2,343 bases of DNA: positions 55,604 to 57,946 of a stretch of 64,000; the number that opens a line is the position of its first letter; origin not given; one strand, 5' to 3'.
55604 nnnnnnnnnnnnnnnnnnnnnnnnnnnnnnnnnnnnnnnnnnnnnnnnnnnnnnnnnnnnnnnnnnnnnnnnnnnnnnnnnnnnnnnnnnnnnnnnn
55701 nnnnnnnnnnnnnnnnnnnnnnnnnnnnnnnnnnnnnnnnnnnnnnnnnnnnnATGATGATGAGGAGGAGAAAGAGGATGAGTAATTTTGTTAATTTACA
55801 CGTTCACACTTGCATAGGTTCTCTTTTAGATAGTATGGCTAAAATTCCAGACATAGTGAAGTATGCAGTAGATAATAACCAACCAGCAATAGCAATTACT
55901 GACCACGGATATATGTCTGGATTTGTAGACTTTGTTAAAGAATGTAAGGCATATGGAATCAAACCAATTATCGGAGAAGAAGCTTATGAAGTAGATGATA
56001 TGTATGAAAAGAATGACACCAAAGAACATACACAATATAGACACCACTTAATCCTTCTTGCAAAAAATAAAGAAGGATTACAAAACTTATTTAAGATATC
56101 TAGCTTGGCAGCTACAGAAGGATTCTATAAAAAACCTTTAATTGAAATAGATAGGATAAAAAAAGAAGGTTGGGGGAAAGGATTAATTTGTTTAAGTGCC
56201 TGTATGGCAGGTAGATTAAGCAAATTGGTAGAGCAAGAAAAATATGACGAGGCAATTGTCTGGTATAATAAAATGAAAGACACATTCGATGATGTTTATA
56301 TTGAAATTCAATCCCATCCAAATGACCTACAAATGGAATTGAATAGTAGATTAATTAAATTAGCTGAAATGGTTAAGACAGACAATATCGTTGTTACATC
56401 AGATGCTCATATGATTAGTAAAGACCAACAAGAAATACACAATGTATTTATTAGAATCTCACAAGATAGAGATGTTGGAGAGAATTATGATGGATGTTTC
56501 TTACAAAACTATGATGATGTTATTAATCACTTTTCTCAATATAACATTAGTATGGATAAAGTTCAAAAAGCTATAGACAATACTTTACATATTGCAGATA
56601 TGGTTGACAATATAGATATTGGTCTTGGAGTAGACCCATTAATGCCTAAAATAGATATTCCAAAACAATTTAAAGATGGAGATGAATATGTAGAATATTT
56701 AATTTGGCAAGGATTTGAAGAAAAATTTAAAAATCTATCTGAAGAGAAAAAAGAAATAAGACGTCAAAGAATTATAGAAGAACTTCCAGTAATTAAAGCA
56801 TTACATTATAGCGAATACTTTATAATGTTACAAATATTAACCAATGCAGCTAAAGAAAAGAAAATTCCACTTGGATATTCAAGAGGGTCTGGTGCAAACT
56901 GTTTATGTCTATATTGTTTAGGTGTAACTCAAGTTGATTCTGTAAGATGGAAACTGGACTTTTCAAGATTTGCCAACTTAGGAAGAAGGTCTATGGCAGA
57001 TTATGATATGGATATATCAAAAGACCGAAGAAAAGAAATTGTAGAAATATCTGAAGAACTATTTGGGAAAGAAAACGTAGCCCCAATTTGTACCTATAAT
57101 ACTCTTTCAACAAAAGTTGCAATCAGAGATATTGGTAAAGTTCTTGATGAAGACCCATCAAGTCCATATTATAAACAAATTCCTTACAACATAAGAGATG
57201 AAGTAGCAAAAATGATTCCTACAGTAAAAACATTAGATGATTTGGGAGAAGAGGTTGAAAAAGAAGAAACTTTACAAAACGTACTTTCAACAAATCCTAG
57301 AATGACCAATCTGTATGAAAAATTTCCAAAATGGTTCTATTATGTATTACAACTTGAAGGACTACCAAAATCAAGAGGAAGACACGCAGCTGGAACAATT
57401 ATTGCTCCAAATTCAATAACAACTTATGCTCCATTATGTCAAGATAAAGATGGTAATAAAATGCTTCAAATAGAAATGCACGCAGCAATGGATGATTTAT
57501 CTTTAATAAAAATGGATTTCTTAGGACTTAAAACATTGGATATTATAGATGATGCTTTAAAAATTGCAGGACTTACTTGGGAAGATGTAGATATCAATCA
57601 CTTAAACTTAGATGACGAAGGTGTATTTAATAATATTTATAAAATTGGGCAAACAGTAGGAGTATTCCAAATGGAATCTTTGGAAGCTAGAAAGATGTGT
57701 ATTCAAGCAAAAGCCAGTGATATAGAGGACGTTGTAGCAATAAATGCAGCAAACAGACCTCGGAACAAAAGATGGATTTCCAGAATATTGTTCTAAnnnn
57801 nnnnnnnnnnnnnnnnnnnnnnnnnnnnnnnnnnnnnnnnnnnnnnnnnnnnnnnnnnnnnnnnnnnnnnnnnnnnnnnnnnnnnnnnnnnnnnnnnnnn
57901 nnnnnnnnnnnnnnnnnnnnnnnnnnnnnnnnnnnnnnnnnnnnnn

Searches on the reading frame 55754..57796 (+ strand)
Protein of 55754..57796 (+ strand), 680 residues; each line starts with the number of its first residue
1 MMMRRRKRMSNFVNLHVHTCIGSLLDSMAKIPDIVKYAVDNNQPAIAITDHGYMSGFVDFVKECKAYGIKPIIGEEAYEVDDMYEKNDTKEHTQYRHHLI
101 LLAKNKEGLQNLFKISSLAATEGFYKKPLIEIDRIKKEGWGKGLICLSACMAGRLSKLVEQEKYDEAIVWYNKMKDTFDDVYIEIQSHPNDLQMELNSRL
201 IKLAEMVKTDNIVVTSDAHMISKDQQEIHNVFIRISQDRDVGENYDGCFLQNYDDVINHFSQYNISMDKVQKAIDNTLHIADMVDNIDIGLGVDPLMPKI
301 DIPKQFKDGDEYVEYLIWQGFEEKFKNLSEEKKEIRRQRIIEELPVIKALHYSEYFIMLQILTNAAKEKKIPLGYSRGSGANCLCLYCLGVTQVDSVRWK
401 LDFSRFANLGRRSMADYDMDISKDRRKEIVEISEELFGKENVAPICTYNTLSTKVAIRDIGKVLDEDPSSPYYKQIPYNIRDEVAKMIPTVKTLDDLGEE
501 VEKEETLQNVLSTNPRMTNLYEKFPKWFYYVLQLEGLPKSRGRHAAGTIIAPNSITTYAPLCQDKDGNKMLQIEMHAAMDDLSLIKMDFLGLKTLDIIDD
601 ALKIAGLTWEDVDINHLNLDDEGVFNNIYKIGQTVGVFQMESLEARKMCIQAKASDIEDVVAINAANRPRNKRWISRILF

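Call 40: search_protein_families(library=phrogs, proteins=[window:55754-57796:+], max_evalue=0.00001)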
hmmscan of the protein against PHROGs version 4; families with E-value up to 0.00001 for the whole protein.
window:55754-57796:+ (680 aa): 7 families
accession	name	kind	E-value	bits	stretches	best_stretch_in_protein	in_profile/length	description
phrog_405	-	DNA, RNA and nucleotide metabolism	8.5e-173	578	1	5-670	37-678/1190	DNA polymerase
phrog_7513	-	unknown function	4.2e-67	228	2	9-305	8-318/461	-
phrog_11165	-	DNA, RNA and nucleotide metabolism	8.9e-43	147.3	1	316-670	18-364/782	DNA polymerase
phrog_21652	-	DNA, RNA and nucleotide metabolism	4e-35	122.3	1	382-670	39-329/476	DNA polymerase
phrog_12219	-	DNA, RNA and nucleotide metabolism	1.7e-30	107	1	415-670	2-257/823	DNA polymerase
phrog_13169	-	DNA, RNA and nucleotide metabolism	3.1e-24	86.6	1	23-412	13-414/463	DNA polymerase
phrog_11127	-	DNA, RNA and nucleotide metabolism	4.2e-08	34.3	1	331-406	94-169/171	DNA polymerase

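Call 41: search_dna_similar(query=window:55754-57796:+, collection=phages, mode=protein, max_rows=12)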
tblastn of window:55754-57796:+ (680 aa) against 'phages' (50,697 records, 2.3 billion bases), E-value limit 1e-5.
Records with a match: 1431; places in all: 1437; records where one place covers at least 80% of the query: 993.
Best place of each record, by identity: <60% 1431.
By first word of the organism name: Pseudomonas 300; Mycobacterium 282; Streptomyces 211; Gordonia 132; Bacillus 99; Bacteriophage 50; Staphylococcus 46; Microbacterium 36; Escherichia 31; Rhodococcus 22; and 57 more.
By host as written in the record: Mycobacterium smegmatis mc2 155 204; Pseudomonas aeruginosa 118; - 107; Pseudomonas aeruginosa PAO1 86; Streptomyces griseus ATCC 10137 81; Gordonia terrae 3612 65; Streptomyces lividans JI 1326 44; Mycobacterium smegmatis mc#155 37; and 239 more.
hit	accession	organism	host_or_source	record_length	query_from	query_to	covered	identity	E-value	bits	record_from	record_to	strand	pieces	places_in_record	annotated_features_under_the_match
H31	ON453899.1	Clostridium phage Amboise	[Clostridium] innocuum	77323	13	672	97%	49.2%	0e+0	667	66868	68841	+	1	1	DNA polymerase III alpha subunit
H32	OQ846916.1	Alicyclobacillus phage KKP_3916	Alicyclobacillus acidoterrestris strain ...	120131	9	669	97%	45.0%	3e-86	544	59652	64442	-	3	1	hypothetical protein (x5)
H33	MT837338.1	Bacteriophage sp.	human fecal samples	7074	4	669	98%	34.6%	6e-110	371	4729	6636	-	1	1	record has no annotation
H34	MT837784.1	Bacteriophage sp.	human fecal samples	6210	12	679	98%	34.2%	2e-105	357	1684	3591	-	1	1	record has no annotation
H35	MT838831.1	Bacteriophage sp.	human fecal samples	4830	2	679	100%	33.3%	5e-100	341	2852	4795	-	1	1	record has no annotation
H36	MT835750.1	Bacteriophage sp.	human fecal samples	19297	6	679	99%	33.3%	1e-97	335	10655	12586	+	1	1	record has no annotation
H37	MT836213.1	Bacteriophage sp.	human fecal samples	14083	7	669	98%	33.0%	7e-97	333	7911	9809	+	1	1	record has no annotation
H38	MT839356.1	Bacteriophage sp.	human fecal samples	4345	11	679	98%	32.6%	2e-88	307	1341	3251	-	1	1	record has no annotation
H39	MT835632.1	Bacteriophage sp.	human fecal samples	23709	7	669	98%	32.9%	5e-95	328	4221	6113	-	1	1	record has no annotation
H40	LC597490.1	Bacillus phage vB_BceM_WH1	Bacillus cereus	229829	10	669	97%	32.9%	6e-52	320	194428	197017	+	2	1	DNA polymerase III subunit alpha_gp235 | DNA polymerase III subunit alpha_gp236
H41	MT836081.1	Bacteriophage sp.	human fecal samples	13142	11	680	99%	32.4%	2e-100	343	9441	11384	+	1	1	record has no annotation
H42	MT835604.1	Bacteriophage sp.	human fecal samples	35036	12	669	97%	32.9%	1e-96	333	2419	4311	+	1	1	record has no annotation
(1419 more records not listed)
